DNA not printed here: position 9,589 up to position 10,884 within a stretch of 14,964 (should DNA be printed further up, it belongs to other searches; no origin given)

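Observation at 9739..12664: Overlapping gene pair: membrane-anchored single-Cys periplasmic hypothetical protein + DsbD (possible redox-protected cysteine hydrolase module)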

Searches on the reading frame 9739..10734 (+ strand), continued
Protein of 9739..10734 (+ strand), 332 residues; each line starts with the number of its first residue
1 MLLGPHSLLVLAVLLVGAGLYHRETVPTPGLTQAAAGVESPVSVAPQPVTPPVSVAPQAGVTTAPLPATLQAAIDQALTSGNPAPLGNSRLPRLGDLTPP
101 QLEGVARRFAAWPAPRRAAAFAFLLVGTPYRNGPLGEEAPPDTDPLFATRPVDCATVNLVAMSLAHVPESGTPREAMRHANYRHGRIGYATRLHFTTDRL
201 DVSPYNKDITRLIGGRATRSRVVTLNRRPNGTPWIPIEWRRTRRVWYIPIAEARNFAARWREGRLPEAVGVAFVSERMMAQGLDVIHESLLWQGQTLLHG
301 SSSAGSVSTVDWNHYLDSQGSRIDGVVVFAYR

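Call 21: search_solved_structures(query=A1, max_evalue=0.01, show_alignments=2)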
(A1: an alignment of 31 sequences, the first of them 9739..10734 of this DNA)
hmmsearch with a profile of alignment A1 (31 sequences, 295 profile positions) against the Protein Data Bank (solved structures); distinct sequences matched with E-value up to 0.01: 3.
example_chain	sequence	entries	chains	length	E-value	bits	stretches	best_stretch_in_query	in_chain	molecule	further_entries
2im9_A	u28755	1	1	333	1.2e-17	67.3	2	67-182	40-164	Hypothetical protein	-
2p1g_A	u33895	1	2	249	3.5e-13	52.6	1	89-282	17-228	Putative xylanase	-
4h4j_A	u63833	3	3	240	8.2e-11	44.9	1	91-288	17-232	hypothetical protein | Uncharacterized protein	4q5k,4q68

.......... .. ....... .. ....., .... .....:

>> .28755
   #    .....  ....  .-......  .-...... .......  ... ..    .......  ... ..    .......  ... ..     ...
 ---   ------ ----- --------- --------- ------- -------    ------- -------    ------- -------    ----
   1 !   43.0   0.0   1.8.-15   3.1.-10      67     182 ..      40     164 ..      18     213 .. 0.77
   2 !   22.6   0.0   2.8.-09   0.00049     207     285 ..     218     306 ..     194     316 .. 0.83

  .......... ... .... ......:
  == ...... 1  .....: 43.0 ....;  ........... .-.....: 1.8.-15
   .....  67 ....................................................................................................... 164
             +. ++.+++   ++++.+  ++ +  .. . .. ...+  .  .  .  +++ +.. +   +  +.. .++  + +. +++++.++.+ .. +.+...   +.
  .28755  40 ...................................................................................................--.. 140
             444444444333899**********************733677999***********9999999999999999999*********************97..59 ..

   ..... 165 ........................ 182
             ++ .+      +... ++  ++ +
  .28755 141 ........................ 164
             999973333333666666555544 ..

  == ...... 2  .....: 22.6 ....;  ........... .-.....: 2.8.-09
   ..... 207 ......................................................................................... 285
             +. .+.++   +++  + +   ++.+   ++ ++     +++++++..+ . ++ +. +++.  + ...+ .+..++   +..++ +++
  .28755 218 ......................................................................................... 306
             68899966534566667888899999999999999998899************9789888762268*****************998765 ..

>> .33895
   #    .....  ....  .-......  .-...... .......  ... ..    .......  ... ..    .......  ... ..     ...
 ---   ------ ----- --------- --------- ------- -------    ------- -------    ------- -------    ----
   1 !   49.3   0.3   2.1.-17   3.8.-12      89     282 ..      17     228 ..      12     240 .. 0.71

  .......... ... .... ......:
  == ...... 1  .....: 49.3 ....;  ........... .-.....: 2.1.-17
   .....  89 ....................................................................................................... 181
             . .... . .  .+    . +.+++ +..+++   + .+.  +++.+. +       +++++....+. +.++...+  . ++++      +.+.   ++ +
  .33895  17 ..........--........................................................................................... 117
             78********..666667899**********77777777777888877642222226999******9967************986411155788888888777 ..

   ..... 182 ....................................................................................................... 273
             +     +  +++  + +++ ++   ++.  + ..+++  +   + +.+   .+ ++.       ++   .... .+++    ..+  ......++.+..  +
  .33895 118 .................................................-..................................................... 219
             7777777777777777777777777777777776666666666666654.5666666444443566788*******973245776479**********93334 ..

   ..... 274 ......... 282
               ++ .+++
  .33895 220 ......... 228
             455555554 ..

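Call 27: find_related_loci(query=A1, collection=metagenome_contigs, flank=4000)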
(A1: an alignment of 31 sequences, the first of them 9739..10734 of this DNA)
Query A1 (332 aa) in metagenome_contigs; peptide patterns used: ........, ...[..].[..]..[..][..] (x = any residue, [..] = any of these).
204 stretches matched a pattern; 109 encode a relative of the query (tblastn E <= 1e-3); the best 80 are kept; 80 distinct loci.
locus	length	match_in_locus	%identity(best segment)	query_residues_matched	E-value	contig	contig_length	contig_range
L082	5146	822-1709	54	37-332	2e-93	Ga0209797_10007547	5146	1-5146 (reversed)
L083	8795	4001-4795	57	64-332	2e-92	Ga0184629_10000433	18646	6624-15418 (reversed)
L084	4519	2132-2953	56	54-332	2e-91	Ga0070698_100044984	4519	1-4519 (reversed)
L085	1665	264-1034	57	76-332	4e-96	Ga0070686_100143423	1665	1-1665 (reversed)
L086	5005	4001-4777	56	74-332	1e-90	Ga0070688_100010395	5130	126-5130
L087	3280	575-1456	51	37-332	1e-91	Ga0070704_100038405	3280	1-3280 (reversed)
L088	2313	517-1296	53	73-332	1e-91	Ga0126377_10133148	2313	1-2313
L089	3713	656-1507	54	52-332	1e-88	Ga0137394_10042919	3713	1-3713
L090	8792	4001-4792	56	69-332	1e-87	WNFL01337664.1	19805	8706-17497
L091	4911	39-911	54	47-332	5e-87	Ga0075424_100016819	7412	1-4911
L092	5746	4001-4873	54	47-332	5e-87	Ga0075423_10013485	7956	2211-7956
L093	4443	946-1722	56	73-332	2e-86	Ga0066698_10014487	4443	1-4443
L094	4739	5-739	57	88-332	5e-86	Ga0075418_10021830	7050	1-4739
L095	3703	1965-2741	55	73-332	1e-86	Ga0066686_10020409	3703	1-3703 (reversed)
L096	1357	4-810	57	64-332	3e-92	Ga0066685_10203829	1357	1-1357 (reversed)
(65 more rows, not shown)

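Call 33: find_encoding_contigs(protein=P0010, flank=6000, max_places=2)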
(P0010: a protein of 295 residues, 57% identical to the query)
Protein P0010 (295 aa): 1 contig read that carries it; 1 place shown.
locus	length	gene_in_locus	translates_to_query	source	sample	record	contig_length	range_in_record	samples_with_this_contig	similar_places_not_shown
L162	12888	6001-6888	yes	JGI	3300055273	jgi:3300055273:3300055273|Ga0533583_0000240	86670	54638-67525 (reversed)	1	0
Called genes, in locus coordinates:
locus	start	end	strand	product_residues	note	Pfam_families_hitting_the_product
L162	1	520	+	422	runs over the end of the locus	-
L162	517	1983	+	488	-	-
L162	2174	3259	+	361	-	PF00413:Peptidase_M10 (faint)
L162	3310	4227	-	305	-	-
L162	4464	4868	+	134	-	PF04241:DUF423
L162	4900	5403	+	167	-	PF12844:HTH_19, PF13443:HTH_26, PF13560:HTH_31, PF01381:HTH_3, PF21956:DUF6922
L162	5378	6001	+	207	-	PF08843:AbiEii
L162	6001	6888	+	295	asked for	PF07313:AmiA-like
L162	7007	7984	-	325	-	-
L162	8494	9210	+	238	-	PF14329:DUF4386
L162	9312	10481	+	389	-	PF07705:CARDB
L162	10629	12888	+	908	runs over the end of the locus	PF17148:DUF5117, PF16313:DUF4953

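Call 34: find_encoding_contigs(protein=P0006, flank=6000, max_places=2)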
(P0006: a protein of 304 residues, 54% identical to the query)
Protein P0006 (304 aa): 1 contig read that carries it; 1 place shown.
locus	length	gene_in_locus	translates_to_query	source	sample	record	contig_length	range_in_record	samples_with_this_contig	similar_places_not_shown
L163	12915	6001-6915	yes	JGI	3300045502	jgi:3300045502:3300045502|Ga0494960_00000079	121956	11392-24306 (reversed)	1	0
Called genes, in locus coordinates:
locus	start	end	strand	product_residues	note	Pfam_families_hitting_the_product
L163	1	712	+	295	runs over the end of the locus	PF00990:GGDEF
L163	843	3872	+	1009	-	PF18083:PutA_N, PF01619:Pro_dh, PF00171:Aldedh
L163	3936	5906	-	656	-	PF02784:Orn_Arg_deC_N, PF17810:Arg_decarb_HB, PF17944:Arg_decarbox_C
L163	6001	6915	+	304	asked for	PF07313:AmiA-like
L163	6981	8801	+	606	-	PF11412:DsbD_N (weak), PF02683:DsbD_TM, PF03190:Thioredox_DsbH, PF13098:Thioredoxin_2, PF13899:Thioredoxin_7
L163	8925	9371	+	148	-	PF07963:N_methyl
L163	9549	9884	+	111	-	PF04020:Phage_holin_4_2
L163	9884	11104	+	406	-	PF00270:DEAD, PF04851:ResIII (weak), PF00271:Helicase_C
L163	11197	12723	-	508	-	PF02074:Peptidase_M32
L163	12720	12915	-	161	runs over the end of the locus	PF01551:Peptidase_M23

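Call 35: find_encoding_contigs(protein=P0049, flank=6000, max_places=2)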
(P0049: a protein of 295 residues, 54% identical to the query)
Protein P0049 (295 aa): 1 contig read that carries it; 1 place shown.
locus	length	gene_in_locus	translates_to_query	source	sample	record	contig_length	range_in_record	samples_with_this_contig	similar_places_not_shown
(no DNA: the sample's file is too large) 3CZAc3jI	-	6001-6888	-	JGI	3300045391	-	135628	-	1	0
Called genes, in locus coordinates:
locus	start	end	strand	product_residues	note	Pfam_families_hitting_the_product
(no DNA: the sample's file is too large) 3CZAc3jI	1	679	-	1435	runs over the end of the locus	PF00535:Glycos_transf_2 (weak), PF13641:Glyco_tranf_2_3, PF13632:Glyco_trans_2_3, PF02836:Glyco_hydro_2_C (weak), PF01839:FG-GAP, PF13517:FG-GAP_3 (weak), PF01839:FG-GAP, PF01839:FG-GAP, +3 more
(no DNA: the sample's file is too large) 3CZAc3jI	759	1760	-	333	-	PF01073:3Beta_HSD, PF01370:Epimerase, PF04321:RmlD_sub_bind, PF07993:NAD_binding_4 (faint), PF16363:GDP_Man_Dehyd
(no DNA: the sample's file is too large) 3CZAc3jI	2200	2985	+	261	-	PF13860:FlgD_ig (weak)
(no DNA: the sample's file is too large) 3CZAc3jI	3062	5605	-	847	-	PF13415:Beta-prop_FBX42, PF24681:Kelch_KLHDC2_KLHL20_DRC7, PF24981:Beta-prop_ATRN-LZTR1, PF13415:Beta-prop_FBX42, PF13854:Kelch_HCF, PF13415:Beta-prop_FBX42, PF24681:Kelch_KLHDC2_KLHL20_DRC7, PF13415:Beta-prop_FBX42, +12 more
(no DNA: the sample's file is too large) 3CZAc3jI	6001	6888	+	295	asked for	PF07313:AmiA-like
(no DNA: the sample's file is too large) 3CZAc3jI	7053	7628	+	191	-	-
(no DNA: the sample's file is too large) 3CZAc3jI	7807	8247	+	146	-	PF07606:DUF1569 (weak), PF12867:DinB_2 (weak)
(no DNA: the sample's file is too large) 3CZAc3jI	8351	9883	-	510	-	PF13231:PMT_2, PF02366:PMT (weak)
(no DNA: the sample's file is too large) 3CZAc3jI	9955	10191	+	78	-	-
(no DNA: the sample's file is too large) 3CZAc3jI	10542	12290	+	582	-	PF28492:Beta_helix_4, PF13860:FlgD_ig (weak), PF18962:Por_Secre_tail (weak)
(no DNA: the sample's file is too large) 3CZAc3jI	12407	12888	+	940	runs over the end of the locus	PF13620:CarboxypepD_reg, PF13715:CarbopepD_reg_2 (weak), PF07715:Plug, PF00593:TonB_dep_Rec_b-barrel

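Call 47: predict_structure(alignment_id=A1)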
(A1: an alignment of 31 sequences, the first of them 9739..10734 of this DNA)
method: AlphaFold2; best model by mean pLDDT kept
length: 332 residues; sequences in the alignment: 31
mean_pLDDT: 85.5   pTM: 0.79
mean pLDDT of the five models: 85.5, 85.4, 85.4, 84.6, 84.5
residues with pLDDT >= 90: 206; 70-90: 58; 50-70: 45; < 50: 23
segments of 3 or more residues with pLDDT < 50: 24-44
pLDDT, mean of each block of 10 residues (from residue 1): 71 80 47 42 55 63 86 98 97 89 94 98 93 60 59 86 95 90 89 91 95 98 95 90 97 98 98 96 92 97 90 95 97 96
secondary structure, 60 per line:
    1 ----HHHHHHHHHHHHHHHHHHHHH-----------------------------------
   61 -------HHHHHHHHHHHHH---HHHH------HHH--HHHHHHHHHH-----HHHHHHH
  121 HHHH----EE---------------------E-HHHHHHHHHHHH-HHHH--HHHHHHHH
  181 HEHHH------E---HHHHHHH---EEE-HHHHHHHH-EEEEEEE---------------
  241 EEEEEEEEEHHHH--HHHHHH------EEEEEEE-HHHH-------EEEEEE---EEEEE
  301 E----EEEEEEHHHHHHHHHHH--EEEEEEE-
elements in order: H5-25 H68-80 H84-87 H99-108 H114-124 H154-165 H167-170 H173-181 H196-202 E206-208 H210-217 E219-225 E241-249 H250-253 H256-261 E268-274 H276-279 E287-292 E296-301 E306-311 H312-322 E325-331

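Call 49: fold_search(model_id=the predicted structure, library=pdb)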
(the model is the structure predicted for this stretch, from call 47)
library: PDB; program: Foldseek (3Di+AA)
matches with E <= 10: 240; with E <= 0.001: 6
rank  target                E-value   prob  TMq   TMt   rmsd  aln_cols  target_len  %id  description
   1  2im9                  4.2e-10  1.00  0.55  0.60   5.8       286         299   19  Crystal structure of protein LPG0564 from Legionella pneumophila str. Philadelphia 1, Pfam DUF1460 (released 2006-10-17)
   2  4h4j                  5.3e-08  1.00  0.49  0.67   4.4       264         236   17  Crystal structure of a N-acetylmuramoyl-L-alanine amidase (BACUNI_02947) from Bacteroides uniformis ATCC 8492 at 1.15 A  (released 2012-10-17)
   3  4q5k                  8.7e-08  1.00  0.46  0.63   4.2       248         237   18  Crystal structure of a N-acetylmuramoyl-L-alanine amidase (BACUNI_02947) from Bacteroides uniformis ATCC 8492 at 1.30 A  (released 2014-05-21)
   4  4q68                  1.3e-07  1.00  0.48  0.66   4.6       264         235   17  Crystal structure of a N-acetylmuramoyl-L-alanine amidase (BACUNI_02947) from Bacteroides uniformis ATCC 8492 at 1.07 A  (released 2014-05-07)
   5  2p1g_A                4.6e-07  1.00  0.45  0.63   4.5       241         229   20  Crystal structure of a putative xylanase from Bacteroides fragilis (released 2007-03-20)
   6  2p1g_B                1.2e-06  1.00  0.48  0.67   3.9       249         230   20  Crystal structure of a putative xylanase from Bacteroides fragilis (released 2007-03-20)
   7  8tw1                  9.7e-02  0.91  0.16  0.19   3.7        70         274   16  Crystal structure of Lys2972, a phage endolysin targeting Streptococcus thermophilus (released 2024-03-27)
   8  9f5t_A                2.3e-01  0.33  0.22  0.32   9.3       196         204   10  Ubiquitin C-terminal clippase BpJOS (released 2025-04-23)
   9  3pbi                  2.9e-01  0.35  0.26  0.39  13.6       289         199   17  Structure of the peptidoglycan hydrolase RipB (Rv1478) from Mycobacterium tuberculosis at 1.6 resolution (released 2011-08-31)
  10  6bim                  3.1e-01  0.60  0.14  0.17   3.4        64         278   14  Structure of NlpC1 from Trichomonas vaginalis (released 2018-11-07)
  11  7ap2                  4.3e-01  0.06  0.08  0.04  13.6       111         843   14  Neisseria gonorrhoeae Leucyl-tRNA Synthetase in Complex with Compound LeuS7HMDDA (released 2020-10-28)
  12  6ykx                  4.6e-01  0.04  0.08  0.04  14.5       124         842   11  Neisseria gonorrhoeae Leucyl-tRNA Synthetase in Complex with Compound 11j (released 2020-12-02)
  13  6ykl                  4.8e-01  0.06  0.10  0.05  14.4       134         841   13  Neisseria gonorrhoeae Leucyl-tRNA Synthetase in Complex with Compound 11k (released 2020-12-02)
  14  7ntz                  5.1e-01  0.04  0.08  0.04  17.0       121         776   12  Crystal Structure of Neisseria gonorrhoeae LeuRS L550A mutant in Complex with the Reaction Intermediate Leu-AMP (released 2022-08-31)
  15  6biq_A                5.7e-01  0.44  0.14  0.17   3.2        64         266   16  Structure of NlpC2 from Trichomonas vaginalis (released 2018-11-07)
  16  8er5_B                5.7e-01  0.38  0.12  0.30   8.5        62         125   18  Crystal Structure of NlpC/P60 domain from Clostridium innocuum NlpC/P60 domain-containing protein CI_01448. (released 2023-10-18)
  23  8er5_A                7.5e-01  0.33  0.12  0.30   8.5        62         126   18  Crystal Structure of NlpC/P60 domain from Clostridium innocuum NlpC/P60 domain-containing protein CI_01448. (released 2023-10-18)
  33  3h41                  8.9e-01  0.28  0.14  0.15   3.6        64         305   16  CRYSTAL STRUCTURE OF A NLPC/P60 FAMILY PROTEIN (BCE_2878) FROM BACILLUS CEREUS ATCC 10987 AT 1.79 A RESOLUTION (released 2009-05-05)
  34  4xcm_B                8.9e-01  0.20  0.13  0.19   4.1        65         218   20  Crystal structure of the putative NlpC/P60 D,L endopeptidase from T. thermophilus (released 2015-01-14)
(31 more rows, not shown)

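Call 62: search_protein_families(library=pfam, proteins=[L001:6862-7557:+], max_evalue=5)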
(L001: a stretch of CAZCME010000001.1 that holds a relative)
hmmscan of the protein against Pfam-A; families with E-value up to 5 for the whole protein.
L001:6862-7557:+ (232 aa): 1 family
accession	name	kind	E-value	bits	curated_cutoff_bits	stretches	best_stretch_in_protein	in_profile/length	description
PF11412.14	DsbD_N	-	0.00094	19.6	25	1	42-151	16-113/119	Thiol:disulfide interchange protein DsbD, N-terminal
